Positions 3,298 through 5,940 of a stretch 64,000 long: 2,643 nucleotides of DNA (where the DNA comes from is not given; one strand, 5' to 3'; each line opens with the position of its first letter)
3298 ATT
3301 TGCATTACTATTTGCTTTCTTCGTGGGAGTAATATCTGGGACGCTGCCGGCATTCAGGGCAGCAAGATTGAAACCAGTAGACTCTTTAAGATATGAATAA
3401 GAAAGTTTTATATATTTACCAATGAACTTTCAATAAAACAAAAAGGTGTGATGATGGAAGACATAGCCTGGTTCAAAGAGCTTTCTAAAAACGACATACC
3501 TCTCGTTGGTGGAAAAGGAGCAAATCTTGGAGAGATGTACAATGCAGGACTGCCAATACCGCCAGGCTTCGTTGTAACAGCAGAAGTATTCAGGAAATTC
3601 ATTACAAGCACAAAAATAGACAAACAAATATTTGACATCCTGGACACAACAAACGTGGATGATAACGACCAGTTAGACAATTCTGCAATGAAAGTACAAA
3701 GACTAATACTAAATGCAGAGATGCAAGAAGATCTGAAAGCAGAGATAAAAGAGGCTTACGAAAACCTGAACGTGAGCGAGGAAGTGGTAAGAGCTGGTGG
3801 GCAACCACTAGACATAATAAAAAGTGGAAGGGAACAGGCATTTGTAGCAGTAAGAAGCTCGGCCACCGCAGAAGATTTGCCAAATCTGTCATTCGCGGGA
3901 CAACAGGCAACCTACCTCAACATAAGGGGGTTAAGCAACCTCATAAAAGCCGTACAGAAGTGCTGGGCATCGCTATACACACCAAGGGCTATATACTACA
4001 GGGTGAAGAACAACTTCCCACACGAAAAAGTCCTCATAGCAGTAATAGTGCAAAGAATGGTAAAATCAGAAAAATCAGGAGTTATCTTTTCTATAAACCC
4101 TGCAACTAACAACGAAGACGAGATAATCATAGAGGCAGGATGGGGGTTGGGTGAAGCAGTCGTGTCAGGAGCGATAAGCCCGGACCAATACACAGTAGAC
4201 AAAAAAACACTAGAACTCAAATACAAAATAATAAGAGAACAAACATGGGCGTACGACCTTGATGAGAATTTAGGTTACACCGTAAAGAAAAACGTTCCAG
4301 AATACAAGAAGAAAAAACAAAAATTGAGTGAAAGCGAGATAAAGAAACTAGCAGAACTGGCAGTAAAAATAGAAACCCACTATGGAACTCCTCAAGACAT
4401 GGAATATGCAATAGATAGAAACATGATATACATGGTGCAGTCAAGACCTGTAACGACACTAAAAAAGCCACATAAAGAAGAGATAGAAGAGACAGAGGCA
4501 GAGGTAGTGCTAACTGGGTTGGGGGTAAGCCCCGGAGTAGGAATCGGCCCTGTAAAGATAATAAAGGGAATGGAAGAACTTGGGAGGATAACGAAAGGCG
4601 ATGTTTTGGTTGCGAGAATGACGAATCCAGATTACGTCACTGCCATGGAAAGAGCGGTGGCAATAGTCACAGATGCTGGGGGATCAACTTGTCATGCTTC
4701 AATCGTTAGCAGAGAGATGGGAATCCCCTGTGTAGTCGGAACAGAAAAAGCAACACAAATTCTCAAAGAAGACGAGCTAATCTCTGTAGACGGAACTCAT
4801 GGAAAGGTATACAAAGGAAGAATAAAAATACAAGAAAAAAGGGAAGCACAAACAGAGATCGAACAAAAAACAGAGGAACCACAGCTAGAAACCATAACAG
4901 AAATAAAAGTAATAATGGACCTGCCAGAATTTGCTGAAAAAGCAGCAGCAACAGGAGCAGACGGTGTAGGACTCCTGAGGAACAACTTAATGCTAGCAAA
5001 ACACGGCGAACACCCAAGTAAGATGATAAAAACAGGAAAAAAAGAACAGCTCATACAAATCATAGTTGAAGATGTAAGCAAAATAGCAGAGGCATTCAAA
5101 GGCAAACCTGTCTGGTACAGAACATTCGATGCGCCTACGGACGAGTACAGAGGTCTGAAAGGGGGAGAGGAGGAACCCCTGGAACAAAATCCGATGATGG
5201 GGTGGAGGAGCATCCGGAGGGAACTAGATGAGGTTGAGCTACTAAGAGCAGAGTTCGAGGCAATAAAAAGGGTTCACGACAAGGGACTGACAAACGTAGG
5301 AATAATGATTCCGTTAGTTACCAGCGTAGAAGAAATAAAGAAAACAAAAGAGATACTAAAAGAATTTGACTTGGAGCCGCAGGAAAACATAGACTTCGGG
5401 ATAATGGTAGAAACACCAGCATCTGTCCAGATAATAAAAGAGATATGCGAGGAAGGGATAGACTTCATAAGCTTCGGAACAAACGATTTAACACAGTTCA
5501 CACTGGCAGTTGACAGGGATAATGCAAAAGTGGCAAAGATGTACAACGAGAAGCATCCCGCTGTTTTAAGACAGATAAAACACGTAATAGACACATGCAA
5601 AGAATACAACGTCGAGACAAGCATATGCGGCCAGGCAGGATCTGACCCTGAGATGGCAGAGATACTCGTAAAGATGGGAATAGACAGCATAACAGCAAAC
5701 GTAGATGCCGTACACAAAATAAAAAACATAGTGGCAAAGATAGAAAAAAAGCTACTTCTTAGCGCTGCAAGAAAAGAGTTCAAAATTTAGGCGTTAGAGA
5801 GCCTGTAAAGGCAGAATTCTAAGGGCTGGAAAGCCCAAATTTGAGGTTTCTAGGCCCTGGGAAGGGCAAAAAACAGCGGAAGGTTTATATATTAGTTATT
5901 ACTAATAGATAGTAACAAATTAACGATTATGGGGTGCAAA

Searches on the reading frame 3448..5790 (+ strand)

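Call 83: search_protein_families(library=pfam, max_evalue=0.0001, proteins=[window:3448-5790:+])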
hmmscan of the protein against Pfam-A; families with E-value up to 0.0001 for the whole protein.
window:3448-5790:+ (780 aa): 3 families
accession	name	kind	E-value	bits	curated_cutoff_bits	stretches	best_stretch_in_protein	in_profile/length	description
PF01326.24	PPDK_N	-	4.2e-113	378.4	27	1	18-351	2-325/328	Pyruvate phosphate dikinase, AMP/ATP-binding domain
PF02896.24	PEP-utilizers_C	-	3.5e-83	279.6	22.8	1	473-766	7-292/293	PEP-utilising enzyme, PEP-binding domain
PF00391.29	PEP-utilizers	-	4.9e-27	93.8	23.1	1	382-452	2-72/72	PEP-utilising enzyme, mobile domain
